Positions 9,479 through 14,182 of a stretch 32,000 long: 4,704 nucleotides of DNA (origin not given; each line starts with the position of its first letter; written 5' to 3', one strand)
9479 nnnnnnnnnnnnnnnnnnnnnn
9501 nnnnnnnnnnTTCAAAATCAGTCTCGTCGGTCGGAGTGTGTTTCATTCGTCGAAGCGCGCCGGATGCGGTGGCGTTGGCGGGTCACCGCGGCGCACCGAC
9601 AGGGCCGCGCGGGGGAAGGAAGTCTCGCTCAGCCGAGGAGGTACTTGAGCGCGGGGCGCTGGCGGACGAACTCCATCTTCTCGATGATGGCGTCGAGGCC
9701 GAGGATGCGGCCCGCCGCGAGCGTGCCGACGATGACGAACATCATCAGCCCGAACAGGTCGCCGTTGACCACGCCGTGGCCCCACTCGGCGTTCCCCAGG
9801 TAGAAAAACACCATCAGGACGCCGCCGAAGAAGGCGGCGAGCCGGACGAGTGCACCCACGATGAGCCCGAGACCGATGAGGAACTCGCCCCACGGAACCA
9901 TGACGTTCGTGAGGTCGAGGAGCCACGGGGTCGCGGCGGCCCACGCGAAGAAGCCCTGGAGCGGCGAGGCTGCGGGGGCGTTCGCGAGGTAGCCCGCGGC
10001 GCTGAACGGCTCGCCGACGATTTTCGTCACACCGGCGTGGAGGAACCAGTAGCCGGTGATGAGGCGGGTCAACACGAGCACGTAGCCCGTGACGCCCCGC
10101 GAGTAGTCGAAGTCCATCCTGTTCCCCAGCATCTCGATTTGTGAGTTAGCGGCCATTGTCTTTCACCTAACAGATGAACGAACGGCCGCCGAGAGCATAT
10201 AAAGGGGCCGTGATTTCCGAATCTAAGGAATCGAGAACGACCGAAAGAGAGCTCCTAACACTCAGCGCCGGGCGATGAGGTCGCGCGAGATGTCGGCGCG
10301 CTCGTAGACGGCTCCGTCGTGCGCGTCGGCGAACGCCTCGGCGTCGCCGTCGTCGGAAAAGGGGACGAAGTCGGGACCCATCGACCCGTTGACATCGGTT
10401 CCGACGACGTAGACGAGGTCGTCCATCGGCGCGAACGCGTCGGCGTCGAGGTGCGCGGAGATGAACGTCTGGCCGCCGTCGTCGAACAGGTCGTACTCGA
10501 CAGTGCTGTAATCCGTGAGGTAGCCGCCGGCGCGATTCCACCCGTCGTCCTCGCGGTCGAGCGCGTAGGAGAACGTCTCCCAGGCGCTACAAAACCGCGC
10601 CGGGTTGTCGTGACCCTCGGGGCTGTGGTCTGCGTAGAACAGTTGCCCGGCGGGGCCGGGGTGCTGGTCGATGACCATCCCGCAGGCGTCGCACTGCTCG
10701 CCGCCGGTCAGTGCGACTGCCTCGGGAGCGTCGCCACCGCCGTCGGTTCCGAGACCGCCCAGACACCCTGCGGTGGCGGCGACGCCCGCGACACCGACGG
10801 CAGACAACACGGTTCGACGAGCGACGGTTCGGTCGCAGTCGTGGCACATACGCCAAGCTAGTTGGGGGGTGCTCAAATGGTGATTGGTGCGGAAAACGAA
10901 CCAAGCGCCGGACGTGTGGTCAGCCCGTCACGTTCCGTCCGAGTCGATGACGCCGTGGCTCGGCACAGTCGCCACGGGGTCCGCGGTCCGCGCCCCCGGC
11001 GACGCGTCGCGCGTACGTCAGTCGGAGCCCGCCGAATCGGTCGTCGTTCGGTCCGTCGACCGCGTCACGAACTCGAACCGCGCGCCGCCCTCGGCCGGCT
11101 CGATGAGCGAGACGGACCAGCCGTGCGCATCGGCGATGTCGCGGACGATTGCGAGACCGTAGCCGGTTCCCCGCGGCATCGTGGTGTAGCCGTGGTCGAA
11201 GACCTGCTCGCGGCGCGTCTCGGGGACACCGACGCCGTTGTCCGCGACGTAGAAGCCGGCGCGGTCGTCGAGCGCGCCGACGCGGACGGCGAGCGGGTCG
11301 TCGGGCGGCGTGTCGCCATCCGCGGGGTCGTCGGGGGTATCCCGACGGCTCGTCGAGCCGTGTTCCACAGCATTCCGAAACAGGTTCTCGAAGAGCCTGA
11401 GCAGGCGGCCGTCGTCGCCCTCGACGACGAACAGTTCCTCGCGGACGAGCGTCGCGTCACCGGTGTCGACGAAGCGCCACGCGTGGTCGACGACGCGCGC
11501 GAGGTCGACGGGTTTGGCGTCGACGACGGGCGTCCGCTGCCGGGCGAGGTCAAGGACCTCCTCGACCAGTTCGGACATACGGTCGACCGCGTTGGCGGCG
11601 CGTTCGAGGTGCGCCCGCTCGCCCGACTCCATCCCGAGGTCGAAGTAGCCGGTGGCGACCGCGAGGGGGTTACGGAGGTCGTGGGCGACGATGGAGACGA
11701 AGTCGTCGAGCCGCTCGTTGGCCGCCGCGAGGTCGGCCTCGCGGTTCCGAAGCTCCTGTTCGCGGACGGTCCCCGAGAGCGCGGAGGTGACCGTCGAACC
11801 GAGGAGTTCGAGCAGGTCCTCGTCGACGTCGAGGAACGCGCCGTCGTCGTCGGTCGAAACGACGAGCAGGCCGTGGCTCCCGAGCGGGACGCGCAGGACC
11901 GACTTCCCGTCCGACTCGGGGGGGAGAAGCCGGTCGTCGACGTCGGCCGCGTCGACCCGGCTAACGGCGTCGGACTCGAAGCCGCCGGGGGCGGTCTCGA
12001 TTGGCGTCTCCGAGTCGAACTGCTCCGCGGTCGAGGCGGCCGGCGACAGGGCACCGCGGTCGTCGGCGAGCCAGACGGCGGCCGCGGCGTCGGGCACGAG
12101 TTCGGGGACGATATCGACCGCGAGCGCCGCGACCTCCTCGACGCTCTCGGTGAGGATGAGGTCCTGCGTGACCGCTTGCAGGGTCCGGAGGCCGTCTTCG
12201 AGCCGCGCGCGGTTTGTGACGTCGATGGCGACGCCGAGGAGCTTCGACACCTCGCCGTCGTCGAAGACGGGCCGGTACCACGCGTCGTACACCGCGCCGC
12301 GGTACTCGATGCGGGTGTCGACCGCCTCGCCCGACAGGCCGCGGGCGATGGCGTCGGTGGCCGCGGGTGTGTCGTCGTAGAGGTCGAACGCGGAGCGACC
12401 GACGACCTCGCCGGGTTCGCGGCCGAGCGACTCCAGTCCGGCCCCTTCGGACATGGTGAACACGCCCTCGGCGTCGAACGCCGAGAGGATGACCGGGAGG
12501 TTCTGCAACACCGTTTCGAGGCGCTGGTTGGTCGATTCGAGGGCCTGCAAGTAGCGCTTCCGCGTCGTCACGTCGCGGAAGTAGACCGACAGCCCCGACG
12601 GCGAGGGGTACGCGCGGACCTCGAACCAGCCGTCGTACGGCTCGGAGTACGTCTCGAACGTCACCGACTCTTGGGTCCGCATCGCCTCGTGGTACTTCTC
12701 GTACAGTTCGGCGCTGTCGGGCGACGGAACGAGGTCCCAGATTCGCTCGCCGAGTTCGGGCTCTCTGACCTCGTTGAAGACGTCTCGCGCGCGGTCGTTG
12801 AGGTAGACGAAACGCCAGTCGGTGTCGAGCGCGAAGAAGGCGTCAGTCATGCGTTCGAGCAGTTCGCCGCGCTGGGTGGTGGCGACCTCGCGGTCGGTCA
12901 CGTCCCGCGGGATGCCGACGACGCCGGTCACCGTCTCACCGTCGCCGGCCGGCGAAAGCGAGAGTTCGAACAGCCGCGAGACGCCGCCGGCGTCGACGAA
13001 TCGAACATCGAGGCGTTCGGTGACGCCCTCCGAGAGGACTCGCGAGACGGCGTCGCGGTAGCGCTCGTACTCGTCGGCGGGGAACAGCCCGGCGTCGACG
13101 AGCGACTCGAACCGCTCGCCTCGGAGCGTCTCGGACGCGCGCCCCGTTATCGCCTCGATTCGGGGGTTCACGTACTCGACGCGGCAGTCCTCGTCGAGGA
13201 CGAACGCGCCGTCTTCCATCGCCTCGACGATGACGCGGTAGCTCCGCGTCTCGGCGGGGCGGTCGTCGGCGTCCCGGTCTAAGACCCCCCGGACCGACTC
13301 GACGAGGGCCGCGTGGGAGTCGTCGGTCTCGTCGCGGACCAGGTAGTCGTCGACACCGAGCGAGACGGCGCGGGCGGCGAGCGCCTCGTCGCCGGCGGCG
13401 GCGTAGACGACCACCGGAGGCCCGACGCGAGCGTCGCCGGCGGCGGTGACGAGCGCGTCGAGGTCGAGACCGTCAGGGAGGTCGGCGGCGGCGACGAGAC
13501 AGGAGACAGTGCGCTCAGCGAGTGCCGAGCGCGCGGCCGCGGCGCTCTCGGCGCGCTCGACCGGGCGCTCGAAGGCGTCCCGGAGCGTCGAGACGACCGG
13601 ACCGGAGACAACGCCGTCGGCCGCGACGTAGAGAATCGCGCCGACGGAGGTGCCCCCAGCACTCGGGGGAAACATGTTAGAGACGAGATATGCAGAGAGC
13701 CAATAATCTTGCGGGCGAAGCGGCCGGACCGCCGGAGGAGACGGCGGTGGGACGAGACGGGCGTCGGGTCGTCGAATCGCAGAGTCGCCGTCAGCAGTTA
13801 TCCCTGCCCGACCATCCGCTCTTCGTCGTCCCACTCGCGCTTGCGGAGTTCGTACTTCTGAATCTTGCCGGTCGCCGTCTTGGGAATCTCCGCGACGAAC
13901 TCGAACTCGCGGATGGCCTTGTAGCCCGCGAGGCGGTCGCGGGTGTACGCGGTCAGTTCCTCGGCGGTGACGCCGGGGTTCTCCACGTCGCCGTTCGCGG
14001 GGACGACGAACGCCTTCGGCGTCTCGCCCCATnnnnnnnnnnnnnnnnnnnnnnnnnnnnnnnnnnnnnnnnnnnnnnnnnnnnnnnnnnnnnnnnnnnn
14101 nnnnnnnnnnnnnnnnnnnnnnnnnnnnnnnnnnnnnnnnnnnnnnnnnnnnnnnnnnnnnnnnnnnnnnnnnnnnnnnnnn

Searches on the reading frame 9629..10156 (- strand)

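Call 12: search_protein_families(library=pfam, proteins=[window:9629-10156:-], max_evalue=0.001)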
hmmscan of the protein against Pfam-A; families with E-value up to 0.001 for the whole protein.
window:9629-10156:- (175 aa): 2 families
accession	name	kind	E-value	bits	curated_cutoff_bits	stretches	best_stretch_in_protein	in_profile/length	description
PF07681.17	DoxX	-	3.5e-06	28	23.6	1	27-117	2-78/85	DoxX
PF04173.18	DoxD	-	3.3e-05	24.3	22.7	1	29-160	4-146/167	TQO small subunit DoxD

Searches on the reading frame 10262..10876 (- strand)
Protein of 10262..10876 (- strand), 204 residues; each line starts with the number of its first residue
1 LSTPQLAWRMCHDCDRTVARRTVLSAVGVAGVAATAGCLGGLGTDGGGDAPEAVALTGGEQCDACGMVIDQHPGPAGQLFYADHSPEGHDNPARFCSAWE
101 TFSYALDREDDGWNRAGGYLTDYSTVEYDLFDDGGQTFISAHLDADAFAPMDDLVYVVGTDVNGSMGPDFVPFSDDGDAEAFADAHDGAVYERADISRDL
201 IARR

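Call 12: search_protein_families(library=pfam, proteins=[window:10262-10876:-], max_evalue=0.001)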
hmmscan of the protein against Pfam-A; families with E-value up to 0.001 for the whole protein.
window:10262-10876:- (204 aa): 1 family
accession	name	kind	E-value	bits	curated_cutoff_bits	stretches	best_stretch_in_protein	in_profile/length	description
PF05573.18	NosL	-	1.6e-38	132.5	24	1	54-200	2-130/131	NosL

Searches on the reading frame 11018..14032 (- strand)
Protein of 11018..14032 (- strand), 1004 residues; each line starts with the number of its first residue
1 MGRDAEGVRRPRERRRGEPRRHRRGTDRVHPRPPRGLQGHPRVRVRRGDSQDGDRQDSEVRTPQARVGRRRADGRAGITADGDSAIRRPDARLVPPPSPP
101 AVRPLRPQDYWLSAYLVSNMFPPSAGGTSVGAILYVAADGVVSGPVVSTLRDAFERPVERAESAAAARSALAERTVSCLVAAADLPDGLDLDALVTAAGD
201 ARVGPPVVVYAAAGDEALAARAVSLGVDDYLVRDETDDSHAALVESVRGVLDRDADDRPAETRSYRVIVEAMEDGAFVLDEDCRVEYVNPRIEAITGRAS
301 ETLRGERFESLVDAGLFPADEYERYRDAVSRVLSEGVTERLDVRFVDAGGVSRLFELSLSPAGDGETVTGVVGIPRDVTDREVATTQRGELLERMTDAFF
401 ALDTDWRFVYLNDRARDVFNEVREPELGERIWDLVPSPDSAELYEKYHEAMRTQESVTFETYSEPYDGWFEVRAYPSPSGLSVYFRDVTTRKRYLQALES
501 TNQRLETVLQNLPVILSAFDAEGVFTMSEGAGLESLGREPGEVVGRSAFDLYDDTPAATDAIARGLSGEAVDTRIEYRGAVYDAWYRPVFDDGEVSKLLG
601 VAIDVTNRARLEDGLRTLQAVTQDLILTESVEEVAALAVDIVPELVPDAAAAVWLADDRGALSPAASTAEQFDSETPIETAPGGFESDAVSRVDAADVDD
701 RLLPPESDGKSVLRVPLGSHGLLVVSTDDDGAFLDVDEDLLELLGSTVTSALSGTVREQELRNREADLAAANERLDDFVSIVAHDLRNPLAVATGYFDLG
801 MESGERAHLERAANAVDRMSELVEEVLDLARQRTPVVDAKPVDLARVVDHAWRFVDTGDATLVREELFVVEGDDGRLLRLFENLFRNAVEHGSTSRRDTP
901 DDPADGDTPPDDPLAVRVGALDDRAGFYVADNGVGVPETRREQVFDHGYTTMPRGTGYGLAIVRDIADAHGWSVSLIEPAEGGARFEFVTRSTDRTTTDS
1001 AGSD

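Call 12: search_protein_families(library=pfam, proteins=[window:11018-14032:-], max_evalue=0.001)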
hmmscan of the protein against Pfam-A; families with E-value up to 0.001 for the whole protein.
window:11018-14032:- (1004 aa): 11 families
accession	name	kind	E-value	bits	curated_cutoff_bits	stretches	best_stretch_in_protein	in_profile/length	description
PF08448.16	PAS_4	-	2.1e-39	134.6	23.1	3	270-382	2-109/110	PAS fold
PF00989.32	PAS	-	4.1e-23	82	22.6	2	390-468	5-84/113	PAS fold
PF13426.13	PAS_9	-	5.4e-20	72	27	2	274-380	2-103/103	PAS domain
PF02518.31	HATPase_c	-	1.1e-16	61.7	26.4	1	872-989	1-106/111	Histidine kinase-, DNA gyrase B-, and HSP90-like ATPase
PF00512.31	HisKA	-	7.3e-14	52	26.9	1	775-833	2-64/66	His Kinase A (phospho-acceptor) domain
PF13188.13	PAS_8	-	1.7e-11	44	21.8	1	265-314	3-49/65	PAS domain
PF13185.12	GAF_2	-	1.9e-05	25.4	28.6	1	629-752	2-135/136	GAF domain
PF08447.18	PAS_3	-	4.7e-05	24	25.6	0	286-372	2-86/89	PAS fold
PF13492.12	GAF_3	-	0.00029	21.7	27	0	630-752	1-127/129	GAF domain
PF12860.13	PAS_7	-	0.0005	20.6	27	0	269-313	1-46/115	PAS fold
PF00072.30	Response_reg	-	0.00081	20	30.2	0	157-236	24-102/111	Response regulator receiver domain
